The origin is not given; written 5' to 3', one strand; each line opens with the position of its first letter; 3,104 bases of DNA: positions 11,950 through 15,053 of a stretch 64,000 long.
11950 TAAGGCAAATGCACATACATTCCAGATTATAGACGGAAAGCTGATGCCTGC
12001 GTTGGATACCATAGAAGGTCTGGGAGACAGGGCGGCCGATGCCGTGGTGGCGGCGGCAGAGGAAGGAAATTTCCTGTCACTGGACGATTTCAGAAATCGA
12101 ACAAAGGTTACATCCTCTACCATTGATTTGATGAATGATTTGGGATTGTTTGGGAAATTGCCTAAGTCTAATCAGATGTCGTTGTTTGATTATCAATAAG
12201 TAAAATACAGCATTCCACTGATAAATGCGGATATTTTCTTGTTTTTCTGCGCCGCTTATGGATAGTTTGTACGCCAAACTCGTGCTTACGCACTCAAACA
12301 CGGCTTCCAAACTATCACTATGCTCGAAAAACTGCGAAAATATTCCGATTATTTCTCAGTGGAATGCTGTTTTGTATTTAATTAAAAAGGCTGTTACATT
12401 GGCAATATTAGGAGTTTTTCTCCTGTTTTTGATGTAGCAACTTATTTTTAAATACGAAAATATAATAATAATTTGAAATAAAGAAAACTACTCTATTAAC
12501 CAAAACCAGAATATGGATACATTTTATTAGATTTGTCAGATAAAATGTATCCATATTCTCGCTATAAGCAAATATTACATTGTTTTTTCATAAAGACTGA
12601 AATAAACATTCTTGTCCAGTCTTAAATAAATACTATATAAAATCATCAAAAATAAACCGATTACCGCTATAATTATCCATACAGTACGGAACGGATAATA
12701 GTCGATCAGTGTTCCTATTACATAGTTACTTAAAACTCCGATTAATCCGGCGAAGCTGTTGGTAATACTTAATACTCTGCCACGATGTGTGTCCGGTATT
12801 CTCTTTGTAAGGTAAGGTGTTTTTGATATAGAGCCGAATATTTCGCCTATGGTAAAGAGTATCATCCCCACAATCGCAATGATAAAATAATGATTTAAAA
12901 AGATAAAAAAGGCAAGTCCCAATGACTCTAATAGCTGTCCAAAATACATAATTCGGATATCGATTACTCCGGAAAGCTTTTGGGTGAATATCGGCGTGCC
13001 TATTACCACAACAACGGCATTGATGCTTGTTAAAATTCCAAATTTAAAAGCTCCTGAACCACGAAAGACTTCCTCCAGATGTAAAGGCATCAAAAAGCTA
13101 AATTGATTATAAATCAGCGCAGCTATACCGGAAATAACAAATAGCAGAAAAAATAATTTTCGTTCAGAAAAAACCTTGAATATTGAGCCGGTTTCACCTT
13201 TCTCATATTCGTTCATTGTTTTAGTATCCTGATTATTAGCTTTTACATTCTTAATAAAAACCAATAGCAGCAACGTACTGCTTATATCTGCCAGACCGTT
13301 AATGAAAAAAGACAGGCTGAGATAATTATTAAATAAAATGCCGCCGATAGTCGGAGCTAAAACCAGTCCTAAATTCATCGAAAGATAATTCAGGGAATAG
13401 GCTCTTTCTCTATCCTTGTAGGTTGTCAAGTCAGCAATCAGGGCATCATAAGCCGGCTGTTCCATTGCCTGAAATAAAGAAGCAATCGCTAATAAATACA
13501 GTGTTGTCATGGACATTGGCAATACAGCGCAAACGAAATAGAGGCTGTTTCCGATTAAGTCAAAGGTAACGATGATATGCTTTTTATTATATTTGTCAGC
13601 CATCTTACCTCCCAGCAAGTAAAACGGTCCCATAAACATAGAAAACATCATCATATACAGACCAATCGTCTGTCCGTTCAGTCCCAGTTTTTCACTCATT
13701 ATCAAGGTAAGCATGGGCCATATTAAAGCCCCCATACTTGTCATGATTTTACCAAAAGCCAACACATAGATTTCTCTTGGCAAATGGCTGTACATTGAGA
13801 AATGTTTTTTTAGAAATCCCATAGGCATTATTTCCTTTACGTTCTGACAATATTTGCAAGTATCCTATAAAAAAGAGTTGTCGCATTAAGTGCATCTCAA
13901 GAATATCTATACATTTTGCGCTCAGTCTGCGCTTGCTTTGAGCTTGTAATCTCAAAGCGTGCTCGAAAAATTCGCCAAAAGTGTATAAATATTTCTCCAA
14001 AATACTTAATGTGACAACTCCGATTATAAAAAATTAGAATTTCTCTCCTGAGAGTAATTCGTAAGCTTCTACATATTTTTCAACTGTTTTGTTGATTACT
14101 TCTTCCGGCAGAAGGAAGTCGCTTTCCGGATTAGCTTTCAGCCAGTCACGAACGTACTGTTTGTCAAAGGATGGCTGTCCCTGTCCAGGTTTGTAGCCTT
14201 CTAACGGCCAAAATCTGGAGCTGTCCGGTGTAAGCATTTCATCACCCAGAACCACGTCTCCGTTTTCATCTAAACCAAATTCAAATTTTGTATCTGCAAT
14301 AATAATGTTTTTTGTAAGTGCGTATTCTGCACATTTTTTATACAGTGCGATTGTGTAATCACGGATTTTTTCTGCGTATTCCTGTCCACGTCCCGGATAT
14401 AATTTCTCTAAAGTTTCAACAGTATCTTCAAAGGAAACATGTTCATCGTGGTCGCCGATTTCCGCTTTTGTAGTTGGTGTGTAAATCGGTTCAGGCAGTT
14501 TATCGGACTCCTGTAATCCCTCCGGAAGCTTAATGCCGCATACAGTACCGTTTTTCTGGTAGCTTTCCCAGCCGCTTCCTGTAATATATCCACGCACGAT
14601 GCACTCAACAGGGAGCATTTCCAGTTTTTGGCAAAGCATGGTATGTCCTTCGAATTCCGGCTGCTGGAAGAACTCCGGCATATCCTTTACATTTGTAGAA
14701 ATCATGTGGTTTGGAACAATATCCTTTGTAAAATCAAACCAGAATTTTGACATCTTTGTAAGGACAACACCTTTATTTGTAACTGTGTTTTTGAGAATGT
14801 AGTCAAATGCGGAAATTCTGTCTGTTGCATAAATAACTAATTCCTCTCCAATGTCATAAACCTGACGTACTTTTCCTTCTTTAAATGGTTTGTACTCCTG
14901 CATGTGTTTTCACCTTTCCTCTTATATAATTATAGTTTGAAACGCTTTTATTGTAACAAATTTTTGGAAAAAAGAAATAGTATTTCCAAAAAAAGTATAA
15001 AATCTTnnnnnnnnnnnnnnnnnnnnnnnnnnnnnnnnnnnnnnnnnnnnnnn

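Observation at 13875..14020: Nested palindromic repeat family: conserved stem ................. enclosing an insert of about 100 bp bounded by terminal inverted repeats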

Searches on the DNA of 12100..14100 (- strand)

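Call 20: search_rna_families(source=window, start=12100, end=14100, threshold=evalue, max_evalue=10)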
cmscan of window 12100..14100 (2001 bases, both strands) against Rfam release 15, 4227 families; matches with E-value up to 10: 23.
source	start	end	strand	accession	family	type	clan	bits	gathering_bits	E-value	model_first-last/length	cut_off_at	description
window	12500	12567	-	RF00668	mir-302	Gene; miRNA;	CL00096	40.8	55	3.7e-06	1-68/68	no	mir-302 microRNA precursor family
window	12509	12559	+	RF00668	mir-302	Gene; miRNA;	CL00096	30.8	55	0.0018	10-60/68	no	mir-302 microRNA precursor family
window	12508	12559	+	RF04205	MIR2606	Gene; miRNA;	-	29.2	139.7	0.097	1-165/165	no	MIR2606 microRNA precursor family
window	12508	12559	-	RF04205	MIR2606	Gene; miRNA;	-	28.4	139.7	0.15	1-165/165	no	MIR2606 microRNA precursor family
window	12510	12557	+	RF04134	MIR7504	Gene; miRNA;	-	26.5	83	0.067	1-124/124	no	MIR7504 microRNA precursor family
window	12508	12559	+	RF03940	MIR9563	Gene; miRNA;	-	26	90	0.04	1-127/127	no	MIR9563 microRNA precursor family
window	12510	12557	-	RF04134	MIR7504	Gene; miRNA;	-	25.2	83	0.14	1-124/124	no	MIR7504 microRNA precursor family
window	12500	12567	-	RF00886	MIR807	Gene; miRNA;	-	22.3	113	0.15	1-176/176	no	MIR807 microRNA precursor family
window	12509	12558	+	RF00979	mir-553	Gene; miRNA;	-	22.1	82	0.43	9-54/62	no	mir-553 microRNA precursor family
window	13846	14047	-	RF00885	MIR821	Gene; miRNA;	-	21.9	249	0.26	1-275/275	no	MIR821 microRNA precursor family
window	13872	14059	+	RF01589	plasmodium_snoR11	Gene; snRNA; snoRNA; HACA-box;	-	21.9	80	2.2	1-207/207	no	small nucleolar RNA snoR11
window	12507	12560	-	RF00896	mir-787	Gene; miRNA;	-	21.2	57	0.48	1-72/72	no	mir-787 microRNA precursor family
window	12494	12573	-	RF04097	MIR2630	Gene; miRNA;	-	21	144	0.27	1-229/229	no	MIR2630 microRNA precursor family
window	12491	12577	-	RF03785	mir-974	Gene; miRNA;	-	20.4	90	1.1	1-91/91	no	mir-974 microRNA precursor family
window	12495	12558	-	RF04128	MIR8562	Gene; miRNA;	-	20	211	0.86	96-159/242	no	MIR8562 microRNA precursor family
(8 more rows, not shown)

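Call 38: search_dna_similar(query=window:13860-14035:-, collection=plasmids, mode=distant, max_evalue=0.01)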
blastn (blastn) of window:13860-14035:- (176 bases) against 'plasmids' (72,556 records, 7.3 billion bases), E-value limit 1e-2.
No match.

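Call 39: search_dna_similar(query=window:13860-14035:-, collection=phages, mode=distant, max_evalue=0.01)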
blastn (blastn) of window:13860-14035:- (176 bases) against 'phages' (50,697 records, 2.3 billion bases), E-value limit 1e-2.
No match.

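Call 73: build_rna_model(alignment_id=A5)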
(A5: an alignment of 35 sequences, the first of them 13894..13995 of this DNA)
Model R1 built from alignment A5 (35 sequences, 108 columns); structure: RNAalifold consensus.
model positions 102; base pairs 30; branch points 0; effective number of sequences 1.19; information 0.589 bits per position. Calibrated on 0.2 Mb of random sequence (short: E-values are rough).
structure used (alignment columns):
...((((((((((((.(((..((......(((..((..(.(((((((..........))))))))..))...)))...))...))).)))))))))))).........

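Call 74: search_with_rna_model(model_id=R1, source=window, filters=off, max_evalue=10, show_alignments=4)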
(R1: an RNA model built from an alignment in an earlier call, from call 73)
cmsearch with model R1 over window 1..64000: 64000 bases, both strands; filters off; matches with E-value up to 10: 41.
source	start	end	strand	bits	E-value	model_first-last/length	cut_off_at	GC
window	52770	52871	+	120.7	2.9e-26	1-102/102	no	0.32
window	13894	13995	-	110.5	8.1e-24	1-102/102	no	0.37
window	52764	52865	-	53.6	3.6e-10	1-102/102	no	0.32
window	13900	14001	+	44.8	4.8e-08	1-102/102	no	0.37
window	12508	12565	+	31.6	7.2e-05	1-102/102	no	0.26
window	12502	12559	-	30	0.00018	1-102/102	no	0.24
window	28811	28878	+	19.5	0.057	1-102/102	no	0.32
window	24665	24706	-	19.1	0.072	1-102/102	no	0.31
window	24671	24712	+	18.8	0.083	1-102/102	no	0.31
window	44207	44267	+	17.7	0.15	1-102/102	no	0.31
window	3043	3105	+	16.2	0.35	1-102/102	no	0.32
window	29987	30043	+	15.6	0.51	1-102/102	no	0.46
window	44207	44255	-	15.2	0.61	1-102/102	no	0.33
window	3037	3099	-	14.4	0.99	1-102/102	no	0.37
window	28804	28873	-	14.3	1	1-102/102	no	0.31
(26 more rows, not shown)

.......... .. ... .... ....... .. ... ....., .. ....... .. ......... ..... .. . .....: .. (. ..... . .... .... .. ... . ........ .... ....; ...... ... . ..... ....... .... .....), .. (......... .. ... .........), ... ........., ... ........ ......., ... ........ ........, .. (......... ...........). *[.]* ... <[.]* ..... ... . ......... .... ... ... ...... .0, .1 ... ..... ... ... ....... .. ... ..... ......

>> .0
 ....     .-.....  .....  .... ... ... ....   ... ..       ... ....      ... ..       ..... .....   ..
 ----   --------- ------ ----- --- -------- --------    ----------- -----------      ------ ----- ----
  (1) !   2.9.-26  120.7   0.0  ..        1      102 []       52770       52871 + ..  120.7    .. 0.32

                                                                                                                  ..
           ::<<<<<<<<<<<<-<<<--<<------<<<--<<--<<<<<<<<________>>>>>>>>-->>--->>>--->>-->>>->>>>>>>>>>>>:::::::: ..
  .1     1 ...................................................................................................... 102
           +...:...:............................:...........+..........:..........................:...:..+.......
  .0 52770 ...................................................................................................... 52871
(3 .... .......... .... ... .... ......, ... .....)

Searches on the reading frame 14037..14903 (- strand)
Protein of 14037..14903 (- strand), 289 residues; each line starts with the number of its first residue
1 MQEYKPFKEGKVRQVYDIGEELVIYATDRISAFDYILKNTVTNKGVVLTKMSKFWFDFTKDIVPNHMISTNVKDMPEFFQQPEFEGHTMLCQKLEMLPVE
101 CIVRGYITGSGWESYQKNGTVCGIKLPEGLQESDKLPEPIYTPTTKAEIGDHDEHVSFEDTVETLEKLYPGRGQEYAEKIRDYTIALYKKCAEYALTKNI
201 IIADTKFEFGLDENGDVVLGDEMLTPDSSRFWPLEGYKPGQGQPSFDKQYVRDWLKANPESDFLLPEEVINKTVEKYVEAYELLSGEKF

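Call 19: find_encoding_contigs(protein=window:14037-14903:-, flank=3000, max_places=8)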
Protein window:14037-14903:- (289 aa): 24 contigs read that carry it; 8 places shown.
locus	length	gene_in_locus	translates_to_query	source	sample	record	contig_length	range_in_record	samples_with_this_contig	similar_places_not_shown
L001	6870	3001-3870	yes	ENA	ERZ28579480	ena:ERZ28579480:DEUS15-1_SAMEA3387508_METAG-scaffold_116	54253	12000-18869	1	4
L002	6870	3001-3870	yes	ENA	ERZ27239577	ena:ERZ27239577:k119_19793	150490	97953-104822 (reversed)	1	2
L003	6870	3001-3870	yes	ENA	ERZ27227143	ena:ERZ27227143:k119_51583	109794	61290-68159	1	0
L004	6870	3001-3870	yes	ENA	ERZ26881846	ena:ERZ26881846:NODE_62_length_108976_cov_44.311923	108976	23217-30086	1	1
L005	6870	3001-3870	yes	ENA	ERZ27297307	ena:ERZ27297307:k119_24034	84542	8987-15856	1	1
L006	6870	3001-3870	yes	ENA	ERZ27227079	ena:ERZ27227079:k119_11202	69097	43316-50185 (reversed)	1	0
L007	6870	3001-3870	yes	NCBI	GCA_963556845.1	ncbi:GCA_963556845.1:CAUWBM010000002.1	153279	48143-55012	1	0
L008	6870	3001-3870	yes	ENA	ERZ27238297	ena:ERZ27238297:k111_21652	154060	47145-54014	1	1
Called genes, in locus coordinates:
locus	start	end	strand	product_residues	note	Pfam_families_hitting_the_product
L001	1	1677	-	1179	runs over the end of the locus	PF18984:DUF5717_N, PF18983:DUF5717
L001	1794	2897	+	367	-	PF00155:Aminotran_1_2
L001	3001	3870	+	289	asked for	PF01259:SAICAR_synt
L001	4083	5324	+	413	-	PF05977:MFS_3 (weak), PF07690:MFS_1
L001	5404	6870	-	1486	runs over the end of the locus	PF14480:DNA_pol3_a_NI, PF01336:tRNA_anti-codon (weak), PF02811:PHP, PF00929:RNase_T, PF07733:DNA_pol3_alpha, PF17657:DNA_pol3_finger, PF14579:HHH_6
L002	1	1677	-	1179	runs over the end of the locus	PF18984:DUF5717_N, PF18983:DUF5717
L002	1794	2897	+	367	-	PF00155:Aminotran_1_2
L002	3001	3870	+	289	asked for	PF01259:SAICAR_synt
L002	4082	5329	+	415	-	PF05977:MFS_3 (weak), PF07690:MFS_1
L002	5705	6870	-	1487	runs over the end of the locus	PF14480:DNA_pol3_a_NI, PF01336:tRNA_anti-codon (weak), PF02811:PHP, PF00929:RNase_T, PF07733:DNA_pol3_alpha, PF17657:DNA_pol3_finger, PF14579:HHH_6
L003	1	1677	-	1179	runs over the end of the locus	PF18984:DUF5717_N, PF18983:DUF5717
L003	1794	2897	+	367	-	PF00155:Aminotran_1_2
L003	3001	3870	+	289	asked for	PF01259:SAICAR_synt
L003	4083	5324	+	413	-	PF05977:MFS_3 (weak), PF07690:MFS_1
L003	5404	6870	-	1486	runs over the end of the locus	PF14480:DNA_pol3_a_NI, PF01336:tRNA_anti-codon (weak), PF02811:PHP, PF00929:RNase_T, PF07733:DNA_pol3_alpha, PF17657:DNA_pol3_finger, PF14579:HHH_6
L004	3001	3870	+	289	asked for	PF01259:SAICAR_synt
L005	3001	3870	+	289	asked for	PF01259:SAICAR_synt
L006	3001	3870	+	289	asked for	PF01259:SAICAR_synt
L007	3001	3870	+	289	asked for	PF01259:SAICAR_synt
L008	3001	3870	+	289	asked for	PF01259:SAICAR_synt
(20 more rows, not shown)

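Call 52: find_homologous_proteins(query=window:14037-14903:-, max_evalue=1e-100)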
Query window:14037-14903:- (289 aa): 7988 proteins with E <= 1e-100 among 8000 candidates; the best 120 are listed.
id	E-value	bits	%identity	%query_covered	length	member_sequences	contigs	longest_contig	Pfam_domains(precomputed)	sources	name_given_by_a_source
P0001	3.4e-232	786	76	98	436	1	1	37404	PF01259.25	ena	-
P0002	1.9e-194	663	99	100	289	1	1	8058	PF01259.25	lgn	-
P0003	6.1e-194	661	99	100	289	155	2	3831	PF01259.25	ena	-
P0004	2.9e-189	646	96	100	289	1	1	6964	PF01259.25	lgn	-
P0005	3.2e-183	626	92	100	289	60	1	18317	PF01259.25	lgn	-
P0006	6.4e-182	622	91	100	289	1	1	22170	PF01259.25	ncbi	-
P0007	7.6e-182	621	91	100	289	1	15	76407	PF01259.25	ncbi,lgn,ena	-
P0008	3.4e-181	619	92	100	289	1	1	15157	PF01259.25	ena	-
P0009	3.7e-181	619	91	100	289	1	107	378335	PF01259.25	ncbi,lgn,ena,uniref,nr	ncbi:MAG TPA: phosphoribosylaminoimidazolesuccinocarboxamide synthase [Candidatus Blautia merdavium]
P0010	8.2e-181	618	91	100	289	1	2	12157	PF01259.25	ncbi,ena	-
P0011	1.0e-180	618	91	100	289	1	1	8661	PF01259.25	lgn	-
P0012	1.6e-180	617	90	100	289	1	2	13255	PF01259.25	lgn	-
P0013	2.3e-180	616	90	100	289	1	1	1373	PF01259.25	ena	-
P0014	2.7e-180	616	92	100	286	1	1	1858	PF01259.25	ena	-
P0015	8.4e-180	615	90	100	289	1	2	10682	PF01259.25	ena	-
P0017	6.6e-177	605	88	100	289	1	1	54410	PF01259.25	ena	-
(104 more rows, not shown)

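Call 53: find_encoding_contigs(protein=P0009, flank=1600, max_places=3)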
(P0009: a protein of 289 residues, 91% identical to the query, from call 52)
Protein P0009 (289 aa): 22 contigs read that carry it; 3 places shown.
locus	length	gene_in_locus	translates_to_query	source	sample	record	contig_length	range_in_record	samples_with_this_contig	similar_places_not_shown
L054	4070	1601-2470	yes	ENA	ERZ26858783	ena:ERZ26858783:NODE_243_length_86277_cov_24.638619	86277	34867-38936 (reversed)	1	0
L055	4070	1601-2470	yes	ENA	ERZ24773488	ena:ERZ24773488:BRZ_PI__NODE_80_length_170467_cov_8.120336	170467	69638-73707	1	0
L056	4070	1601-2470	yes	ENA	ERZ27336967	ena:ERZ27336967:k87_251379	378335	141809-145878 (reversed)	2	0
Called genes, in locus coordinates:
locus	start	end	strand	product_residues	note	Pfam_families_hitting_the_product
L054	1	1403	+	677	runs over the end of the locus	PF02449:Glyco_hydro_42, PF08532:Glyco_hydro_42M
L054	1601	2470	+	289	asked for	PF01259:SAICAR_synt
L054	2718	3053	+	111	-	PF12844:HTH_19 (weak), PF13560:HTH_31, PF01381:HTH_3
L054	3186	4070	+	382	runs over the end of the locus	PF11258:DUF3048, PF17479:DUF3048_C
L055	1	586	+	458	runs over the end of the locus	PF02056:Glyco_hydro_4, PF11975:Glyco_hydro_4C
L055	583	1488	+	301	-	PF00294:PfkB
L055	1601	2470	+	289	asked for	PF01259:SAICAR_synt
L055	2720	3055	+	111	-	PF12844:HTH_19 (weak), PF13560:HTH_31, PF01381:HTH_3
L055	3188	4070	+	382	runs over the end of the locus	PF11258:DUF3048, PF17479:DUF3048_C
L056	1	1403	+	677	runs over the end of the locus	PF02449:Glyco_hydro_42, PF08532:Glyco_hydro_42M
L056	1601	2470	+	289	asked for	PF01259:SAICAR_synt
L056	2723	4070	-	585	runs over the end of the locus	PF01609:DDE_Tnp_1 (weak)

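Call 54: find_encoding_contigs(protein=P0017, flank=1600, max_places=2)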
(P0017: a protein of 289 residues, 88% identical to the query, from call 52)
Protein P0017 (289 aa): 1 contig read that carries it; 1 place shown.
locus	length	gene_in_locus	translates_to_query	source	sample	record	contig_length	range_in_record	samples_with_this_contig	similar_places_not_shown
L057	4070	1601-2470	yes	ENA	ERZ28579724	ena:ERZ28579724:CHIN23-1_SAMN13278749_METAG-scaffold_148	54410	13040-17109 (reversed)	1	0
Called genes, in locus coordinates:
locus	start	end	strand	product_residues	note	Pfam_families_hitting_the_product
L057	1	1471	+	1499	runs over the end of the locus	PF14480:DNA_pol3_a_NI, PF02811:PHP, PF00929:RNase_T, PF13482:RNase_H_2 (faint), PF16473:Rv2179c-like (weak), PF07733:DNA_pol3_alpha, PF17657:DNA_pol3_finger, PF14579:HHH_6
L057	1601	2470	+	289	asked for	PF01259:SAICAR_synt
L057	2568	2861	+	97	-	PF01909:NTP_transf_2, PF18765:Polbeta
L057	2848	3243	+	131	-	PF08780:NTase_sub_bind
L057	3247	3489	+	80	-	-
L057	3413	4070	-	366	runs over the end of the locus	PF00155:Aminotran_1_2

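Call 55: find_encoding_contigs(protein=P0004, flank=1600, max_places=2)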
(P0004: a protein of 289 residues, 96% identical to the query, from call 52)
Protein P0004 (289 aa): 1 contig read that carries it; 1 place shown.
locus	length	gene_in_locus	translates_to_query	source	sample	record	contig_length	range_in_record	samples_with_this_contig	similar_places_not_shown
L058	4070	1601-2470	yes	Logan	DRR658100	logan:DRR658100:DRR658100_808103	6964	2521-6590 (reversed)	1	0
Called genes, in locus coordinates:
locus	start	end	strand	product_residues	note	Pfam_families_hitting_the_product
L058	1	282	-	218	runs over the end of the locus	?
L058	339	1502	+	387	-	PF00155:Aminotran_1_2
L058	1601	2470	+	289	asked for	PF01259:SAICAR_synt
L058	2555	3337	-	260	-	PF02535:Zip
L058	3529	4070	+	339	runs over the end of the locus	PF03812:KdgT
